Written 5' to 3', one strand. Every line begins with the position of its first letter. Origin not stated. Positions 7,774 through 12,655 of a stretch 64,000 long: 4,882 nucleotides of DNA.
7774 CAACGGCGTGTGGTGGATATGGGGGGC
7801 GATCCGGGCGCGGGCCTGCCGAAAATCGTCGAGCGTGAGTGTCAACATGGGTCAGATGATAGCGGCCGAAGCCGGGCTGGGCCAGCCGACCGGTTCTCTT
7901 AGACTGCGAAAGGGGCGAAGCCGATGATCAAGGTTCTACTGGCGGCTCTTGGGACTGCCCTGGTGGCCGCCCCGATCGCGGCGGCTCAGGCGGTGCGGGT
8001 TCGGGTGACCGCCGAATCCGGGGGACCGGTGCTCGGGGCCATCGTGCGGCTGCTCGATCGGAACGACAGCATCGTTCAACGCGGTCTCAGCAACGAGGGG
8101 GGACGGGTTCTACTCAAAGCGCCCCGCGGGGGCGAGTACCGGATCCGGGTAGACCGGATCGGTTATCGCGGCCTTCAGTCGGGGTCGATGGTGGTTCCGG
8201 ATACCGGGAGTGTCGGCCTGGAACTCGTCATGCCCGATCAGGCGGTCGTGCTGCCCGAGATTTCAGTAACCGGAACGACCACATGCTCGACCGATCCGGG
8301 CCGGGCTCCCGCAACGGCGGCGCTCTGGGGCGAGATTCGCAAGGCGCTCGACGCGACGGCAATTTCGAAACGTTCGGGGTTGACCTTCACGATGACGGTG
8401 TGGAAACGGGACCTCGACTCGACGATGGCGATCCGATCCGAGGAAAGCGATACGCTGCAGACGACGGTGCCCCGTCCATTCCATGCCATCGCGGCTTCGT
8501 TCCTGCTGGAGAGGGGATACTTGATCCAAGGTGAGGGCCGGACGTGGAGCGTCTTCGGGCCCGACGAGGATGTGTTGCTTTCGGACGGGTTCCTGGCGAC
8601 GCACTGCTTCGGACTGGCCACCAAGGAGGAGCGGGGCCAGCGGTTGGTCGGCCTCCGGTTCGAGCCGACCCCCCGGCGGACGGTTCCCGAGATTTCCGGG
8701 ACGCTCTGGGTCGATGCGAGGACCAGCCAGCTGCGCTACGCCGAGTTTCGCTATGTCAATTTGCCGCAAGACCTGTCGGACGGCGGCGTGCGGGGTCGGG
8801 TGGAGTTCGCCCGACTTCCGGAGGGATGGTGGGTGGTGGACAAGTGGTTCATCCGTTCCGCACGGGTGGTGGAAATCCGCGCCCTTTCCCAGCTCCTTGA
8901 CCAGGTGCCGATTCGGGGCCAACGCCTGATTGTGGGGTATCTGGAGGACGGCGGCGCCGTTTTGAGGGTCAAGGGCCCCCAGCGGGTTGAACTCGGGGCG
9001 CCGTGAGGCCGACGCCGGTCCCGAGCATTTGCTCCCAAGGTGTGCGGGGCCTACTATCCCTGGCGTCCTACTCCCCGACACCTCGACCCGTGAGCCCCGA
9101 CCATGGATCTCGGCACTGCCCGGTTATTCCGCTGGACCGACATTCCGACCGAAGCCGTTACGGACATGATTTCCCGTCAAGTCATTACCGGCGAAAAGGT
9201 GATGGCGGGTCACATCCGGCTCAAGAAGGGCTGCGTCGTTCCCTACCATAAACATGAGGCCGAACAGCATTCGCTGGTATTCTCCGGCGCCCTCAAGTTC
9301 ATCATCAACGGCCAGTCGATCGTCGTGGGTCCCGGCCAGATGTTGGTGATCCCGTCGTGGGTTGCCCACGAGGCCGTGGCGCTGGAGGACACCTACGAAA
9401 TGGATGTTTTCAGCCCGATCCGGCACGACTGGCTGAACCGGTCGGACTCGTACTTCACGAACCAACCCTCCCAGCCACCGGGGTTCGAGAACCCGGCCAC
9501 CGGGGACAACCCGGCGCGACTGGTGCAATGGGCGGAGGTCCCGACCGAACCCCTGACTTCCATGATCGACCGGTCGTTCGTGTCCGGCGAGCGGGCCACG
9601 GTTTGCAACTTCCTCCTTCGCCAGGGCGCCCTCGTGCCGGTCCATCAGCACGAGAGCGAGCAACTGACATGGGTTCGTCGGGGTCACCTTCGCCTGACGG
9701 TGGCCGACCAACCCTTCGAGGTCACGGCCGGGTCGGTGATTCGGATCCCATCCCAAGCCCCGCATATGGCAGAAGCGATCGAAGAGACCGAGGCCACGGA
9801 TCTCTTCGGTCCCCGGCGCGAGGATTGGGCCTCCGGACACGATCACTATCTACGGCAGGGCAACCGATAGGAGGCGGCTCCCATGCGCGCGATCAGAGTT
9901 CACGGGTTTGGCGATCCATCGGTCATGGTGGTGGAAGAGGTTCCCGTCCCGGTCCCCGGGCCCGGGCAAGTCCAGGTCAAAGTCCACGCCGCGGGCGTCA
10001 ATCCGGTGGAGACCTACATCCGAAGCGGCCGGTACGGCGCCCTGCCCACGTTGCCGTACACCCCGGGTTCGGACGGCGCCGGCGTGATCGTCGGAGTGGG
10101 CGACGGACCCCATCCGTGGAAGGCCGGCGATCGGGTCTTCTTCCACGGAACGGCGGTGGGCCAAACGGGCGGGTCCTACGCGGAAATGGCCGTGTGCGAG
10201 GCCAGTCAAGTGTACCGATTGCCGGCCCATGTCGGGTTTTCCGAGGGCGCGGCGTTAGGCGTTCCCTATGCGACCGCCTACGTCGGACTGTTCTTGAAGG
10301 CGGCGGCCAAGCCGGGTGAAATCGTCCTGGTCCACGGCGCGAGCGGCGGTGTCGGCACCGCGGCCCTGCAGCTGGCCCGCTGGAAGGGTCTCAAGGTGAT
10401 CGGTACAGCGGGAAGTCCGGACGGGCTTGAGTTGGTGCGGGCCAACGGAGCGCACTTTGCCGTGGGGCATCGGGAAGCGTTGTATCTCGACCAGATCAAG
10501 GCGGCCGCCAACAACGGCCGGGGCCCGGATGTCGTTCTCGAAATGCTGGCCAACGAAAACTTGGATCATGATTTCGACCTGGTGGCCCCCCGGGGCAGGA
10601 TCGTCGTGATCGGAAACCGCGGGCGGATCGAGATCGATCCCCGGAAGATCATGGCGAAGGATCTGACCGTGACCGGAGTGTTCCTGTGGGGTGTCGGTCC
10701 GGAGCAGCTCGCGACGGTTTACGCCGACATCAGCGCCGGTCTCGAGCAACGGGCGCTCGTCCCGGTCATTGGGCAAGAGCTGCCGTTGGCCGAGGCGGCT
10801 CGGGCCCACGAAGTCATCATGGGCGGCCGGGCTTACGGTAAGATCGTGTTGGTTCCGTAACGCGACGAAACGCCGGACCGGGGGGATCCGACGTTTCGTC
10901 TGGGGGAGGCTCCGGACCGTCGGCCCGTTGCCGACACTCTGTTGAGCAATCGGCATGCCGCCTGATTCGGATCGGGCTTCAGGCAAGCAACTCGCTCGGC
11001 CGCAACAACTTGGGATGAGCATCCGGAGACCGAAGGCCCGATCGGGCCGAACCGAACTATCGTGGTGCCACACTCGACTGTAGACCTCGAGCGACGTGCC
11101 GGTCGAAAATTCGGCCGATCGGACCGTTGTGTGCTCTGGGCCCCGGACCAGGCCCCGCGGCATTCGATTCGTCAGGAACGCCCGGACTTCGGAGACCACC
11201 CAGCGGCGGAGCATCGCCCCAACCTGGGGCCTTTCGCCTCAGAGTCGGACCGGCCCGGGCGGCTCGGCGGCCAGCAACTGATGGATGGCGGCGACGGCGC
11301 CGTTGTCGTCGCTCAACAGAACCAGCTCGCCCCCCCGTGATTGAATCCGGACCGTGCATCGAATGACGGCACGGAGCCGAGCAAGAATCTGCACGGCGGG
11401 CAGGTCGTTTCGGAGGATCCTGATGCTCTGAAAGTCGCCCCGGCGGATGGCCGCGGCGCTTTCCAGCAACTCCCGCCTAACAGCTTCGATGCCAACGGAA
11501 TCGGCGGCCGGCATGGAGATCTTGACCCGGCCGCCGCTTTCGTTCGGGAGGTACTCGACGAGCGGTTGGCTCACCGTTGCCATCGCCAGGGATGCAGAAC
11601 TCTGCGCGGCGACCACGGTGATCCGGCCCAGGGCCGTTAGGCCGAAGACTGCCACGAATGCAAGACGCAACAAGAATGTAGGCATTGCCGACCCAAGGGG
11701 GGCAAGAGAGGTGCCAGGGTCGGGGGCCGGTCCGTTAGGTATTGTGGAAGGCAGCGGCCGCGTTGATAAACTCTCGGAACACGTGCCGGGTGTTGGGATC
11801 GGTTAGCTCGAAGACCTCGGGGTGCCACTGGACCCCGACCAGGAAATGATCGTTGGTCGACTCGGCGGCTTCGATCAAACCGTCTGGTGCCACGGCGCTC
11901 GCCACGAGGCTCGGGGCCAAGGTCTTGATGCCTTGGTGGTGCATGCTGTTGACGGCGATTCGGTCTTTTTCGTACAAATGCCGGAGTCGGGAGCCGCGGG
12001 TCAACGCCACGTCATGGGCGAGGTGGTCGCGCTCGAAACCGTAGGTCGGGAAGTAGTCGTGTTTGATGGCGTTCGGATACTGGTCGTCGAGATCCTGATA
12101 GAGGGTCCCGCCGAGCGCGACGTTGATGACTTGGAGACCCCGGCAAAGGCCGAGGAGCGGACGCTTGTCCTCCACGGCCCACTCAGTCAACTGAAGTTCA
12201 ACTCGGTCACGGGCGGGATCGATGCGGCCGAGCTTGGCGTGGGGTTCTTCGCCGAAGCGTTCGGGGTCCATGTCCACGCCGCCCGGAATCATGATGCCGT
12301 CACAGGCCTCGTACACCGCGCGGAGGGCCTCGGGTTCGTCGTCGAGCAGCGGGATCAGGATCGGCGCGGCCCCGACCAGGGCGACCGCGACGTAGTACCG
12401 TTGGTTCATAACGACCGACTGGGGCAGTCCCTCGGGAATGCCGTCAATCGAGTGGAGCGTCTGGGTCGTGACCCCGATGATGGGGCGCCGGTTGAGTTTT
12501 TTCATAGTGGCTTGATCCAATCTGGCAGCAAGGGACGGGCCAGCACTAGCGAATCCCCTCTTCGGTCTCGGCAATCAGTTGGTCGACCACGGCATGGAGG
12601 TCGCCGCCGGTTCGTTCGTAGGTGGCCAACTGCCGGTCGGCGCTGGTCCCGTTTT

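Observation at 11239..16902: Multi-amidoligase cassette (two ATP-grasp-type ligases, a GCS2 ligase, a C26 amidase and an esterase) with no assignable product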

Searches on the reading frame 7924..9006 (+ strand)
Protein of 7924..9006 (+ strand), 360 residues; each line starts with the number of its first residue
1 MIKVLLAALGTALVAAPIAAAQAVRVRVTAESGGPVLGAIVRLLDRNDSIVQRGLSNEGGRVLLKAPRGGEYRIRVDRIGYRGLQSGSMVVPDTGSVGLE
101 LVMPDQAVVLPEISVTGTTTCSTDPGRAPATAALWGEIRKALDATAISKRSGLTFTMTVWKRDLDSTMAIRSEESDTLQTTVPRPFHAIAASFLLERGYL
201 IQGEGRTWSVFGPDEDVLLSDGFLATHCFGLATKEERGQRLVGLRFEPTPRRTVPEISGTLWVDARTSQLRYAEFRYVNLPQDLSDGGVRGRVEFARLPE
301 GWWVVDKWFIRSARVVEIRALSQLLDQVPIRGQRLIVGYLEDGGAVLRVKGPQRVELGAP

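Call 83: search_protein_families(library=pfam, proteins=[window:7924-9006:+], max_evalue=0.00001)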
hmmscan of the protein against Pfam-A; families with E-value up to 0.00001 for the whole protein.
window:7924-9006:+ (360 aa): 1 family
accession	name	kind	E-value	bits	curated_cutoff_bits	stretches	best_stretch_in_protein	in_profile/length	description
PF13620.12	CarboxypepD_reg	-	1e-07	32.6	32.3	1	24-102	2-80/82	Carboxypeptidase regulatory-like domain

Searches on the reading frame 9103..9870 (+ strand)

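Call 59: search_protein_families(library=pfam, proteins=[window:9103-9870:+], max_evalue=0.01)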
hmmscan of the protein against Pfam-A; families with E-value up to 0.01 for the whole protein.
window:9103-9870:+ (255 aa): 8 families
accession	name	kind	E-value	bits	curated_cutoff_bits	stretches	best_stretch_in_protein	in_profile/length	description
PF07883.17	Cupin_2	-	1.2e-23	83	27.2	2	37-100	2-64/70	Cupin domain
PF00190.28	Cupin_1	-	2e-08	34.4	22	1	164-232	32-108/151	Cupin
PF02311.25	AraC_binding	-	2.9e-08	33.9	21.1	1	178-228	16-66/135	AraC-like ligand binding domain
PF12973.13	Cupin_7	-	6.9e-07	29.5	27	1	10-94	12-90/105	ChrR Cupin-like domain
PF11699.14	CENP-C_C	-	7e-06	26.7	29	1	189-235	37-83/85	Mif2/CENP-C like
PF08007.18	JmjC_2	-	0.0016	18.4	22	0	71-100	86-115/127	JmjC domain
PF12852.13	Cupin_6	-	0.0028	17.9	26.7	0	187-238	36-88/183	Cupin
PF07847.18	PCO_ADO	-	0.0088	15.9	27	0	163-183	42-62/201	PCO_ADO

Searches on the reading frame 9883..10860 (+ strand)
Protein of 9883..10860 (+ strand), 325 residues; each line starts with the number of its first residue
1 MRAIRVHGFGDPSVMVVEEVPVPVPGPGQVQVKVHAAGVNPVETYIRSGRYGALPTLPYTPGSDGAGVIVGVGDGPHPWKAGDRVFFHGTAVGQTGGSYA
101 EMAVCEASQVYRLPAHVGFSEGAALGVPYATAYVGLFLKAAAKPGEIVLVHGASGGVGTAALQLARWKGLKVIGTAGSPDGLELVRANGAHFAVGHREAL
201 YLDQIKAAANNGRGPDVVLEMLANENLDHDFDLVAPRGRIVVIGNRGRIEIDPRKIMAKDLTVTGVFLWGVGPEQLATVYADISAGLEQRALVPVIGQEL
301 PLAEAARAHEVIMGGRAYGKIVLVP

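Call 59: search_protein_families(library=pfam, proteins=[window:9883-10860:+], max_evalue=0.01)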
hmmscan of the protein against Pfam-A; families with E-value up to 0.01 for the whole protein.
window:9883-10860:+ (325 aa): 3 families
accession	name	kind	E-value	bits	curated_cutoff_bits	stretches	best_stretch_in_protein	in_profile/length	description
PF00107.32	ADH_zinc_N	-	3.1e-24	85.8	31.8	1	156-278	1-122/129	Zinc-binding dehydrogenase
PF08240.17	ADH_N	-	7e-17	62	23.5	1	26-114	1-103/104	Alcohol dehydrogenase GroES-like domain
PF13602.12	ADH_zinc_N_2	-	1.1e-15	59.2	27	1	207-323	16-134/134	Zinc-binding dehydrogenase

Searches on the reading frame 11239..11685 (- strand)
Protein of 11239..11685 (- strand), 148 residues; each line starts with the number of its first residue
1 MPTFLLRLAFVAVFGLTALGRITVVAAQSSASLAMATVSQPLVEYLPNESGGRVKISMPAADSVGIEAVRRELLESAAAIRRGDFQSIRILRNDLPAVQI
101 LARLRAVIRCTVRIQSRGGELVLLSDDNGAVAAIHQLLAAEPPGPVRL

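Call 4: search_protein_families(library=pfam, proteins=[window:11239-11685:-], max_evalue=0.01)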
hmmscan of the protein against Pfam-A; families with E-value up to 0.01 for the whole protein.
window:11239-11685:- (148 aa): 0 families

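Call 5: search_protein_families(library=ncbifam, proteins=[window:11239-11685:-], max_evalue=0.01)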
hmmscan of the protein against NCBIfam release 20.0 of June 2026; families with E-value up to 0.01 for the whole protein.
window:11239-11685:- (148 aa): 0 families

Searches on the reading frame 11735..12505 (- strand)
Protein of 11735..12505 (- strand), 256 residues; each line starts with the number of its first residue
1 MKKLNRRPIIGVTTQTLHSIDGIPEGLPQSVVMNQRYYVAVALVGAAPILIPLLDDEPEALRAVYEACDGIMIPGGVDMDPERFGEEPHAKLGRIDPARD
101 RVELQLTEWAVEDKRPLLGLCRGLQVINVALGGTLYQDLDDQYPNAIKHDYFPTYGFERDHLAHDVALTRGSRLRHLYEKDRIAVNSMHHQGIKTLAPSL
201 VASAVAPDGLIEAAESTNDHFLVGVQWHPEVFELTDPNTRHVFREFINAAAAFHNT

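Call 4: search_protein_families(library=pfam, proteins=[window:11735-12505:-], max_evalue=0.01)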
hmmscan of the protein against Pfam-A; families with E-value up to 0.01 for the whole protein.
window:11735-12505:- (256 aa): 2 families
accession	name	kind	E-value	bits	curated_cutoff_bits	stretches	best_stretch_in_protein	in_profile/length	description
PF07722.19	Peptidase_C26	-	6.8e-63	212.8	20.5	1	8-230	1-219/219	Peptidase C26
PF00117.34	GATase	-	1.7e-13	51.1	22.8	1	65-248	40-189/190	Glutamine amidotransferase class-I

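Call 5: search_protein_families(library=ncbifam, proteins=[window:11735-12505:-], max_evalue=0.01)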
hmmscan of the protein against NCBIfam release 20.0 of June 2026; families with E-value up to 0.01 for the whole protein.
window:11735-12505:- (256 aa): 13 families
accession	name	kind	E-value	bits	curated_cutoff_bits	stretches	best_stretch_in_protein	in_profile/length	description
NF008471.0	PRK11366.1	equivalog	4.1e-37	128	266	1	3-254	3-248/254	gamma-glutamyl-gamma-aminobutyrate hydrolase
NF045546.1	GCDPHdlase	equivalog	7.5e-11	42.5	250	2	179-232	130-182/198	gamma-glutamyl-CDP-amidate hydrolase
NF001975.0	PRK00758.1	equivalog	1.5e-09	37.8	198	1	181-250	116-182/185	GMP synthase subunit A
NF003792.0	PRK05380.1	equivalog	1.9e-09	36.8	308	1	173-253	456-529/534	CTP synthase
TIGR00337.1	PyrG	equivalog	2.2e-08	33.2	462.75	1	172-249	456-526/526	glutamine hydrolyzing CTP synthase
TIGR00888.1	guaA_Nterm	equivalog_domain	2.5e-07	30.3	172.15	1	110-248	66-182/188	glutamine-hydrolyzing GMP synthase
NF005849.0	PRK07765.1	equivalog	1.6e-06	27.5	308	1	97-135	59-97/219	aminodeoxychorismate/anthranilate synthase component II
NF000848.1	PRK00074.1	equivalog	2.1e-06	26.6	400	1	105-252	61-189/512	glutamine-hydrolyzing GMP synthase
NF011201.0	PRK14607.1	equivalog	9.1e-06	24.6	670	0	195-250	137-189/534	bifunctional anthranilate synthase component II/anthranilate phosphoribosyltransferase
TIGR01368.1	CPSaseIIsmall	equivalog_domain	0.00013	21.1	307.35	0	96-136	228-268/361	glutamine-hydrolyzing carbamoyl-phosphate synthase small subunit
NF006562.0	PRK09065.1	equivalog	0.00096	18.7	205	0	110-135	86-111/242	glutamine amidotransferase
NF010081.0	PRK13566.1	equivalog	0.0019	16.5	645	1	108-232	594-701/729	anthranilate synthase component I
NF005072.0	PRK06490.1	equivalog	0.0038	16.2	339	0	103-138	81-116/251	glutamine amidotransferase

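Call 18: search_solved_structures(query=window:11735-12505:-, max_evalue=0.001)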
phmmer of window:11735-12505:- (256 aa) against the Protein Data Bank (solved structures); distinct sequences matched with E-value up to 0.001: 8.
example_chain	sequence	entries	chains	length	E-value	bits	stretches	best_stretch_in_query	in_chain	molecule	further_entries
3fij_A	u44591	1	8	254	2.1e-43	152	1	6-248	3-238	Lin1909 protein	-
6vtv_A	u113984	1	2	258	2.4e-32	115.7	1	32-250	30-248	Gamma-glutamyl-gamma-aminobutyrate hydrolase PuuD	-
7d4r_A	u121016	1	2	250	8e-29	104.2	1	5-250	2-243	Probable glutamine amidotransferase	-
7d50_A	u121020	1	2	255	4.1e-28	101.9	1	4-250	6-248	Probable glutamine amidotransferase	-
7d53_A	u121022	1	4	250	7.4e-28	101.1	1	5-250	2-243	Probable glutamine amidotransferase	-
9kao_A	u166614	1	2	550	0.00054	22.8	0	167-253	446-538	CTP synthase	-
1vco_A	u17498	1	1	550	0.0007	22.5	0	173-254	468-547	CTP synthetase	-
1vcm_A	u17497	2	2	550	0.00076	22.4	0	173-254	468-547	CTP synthetase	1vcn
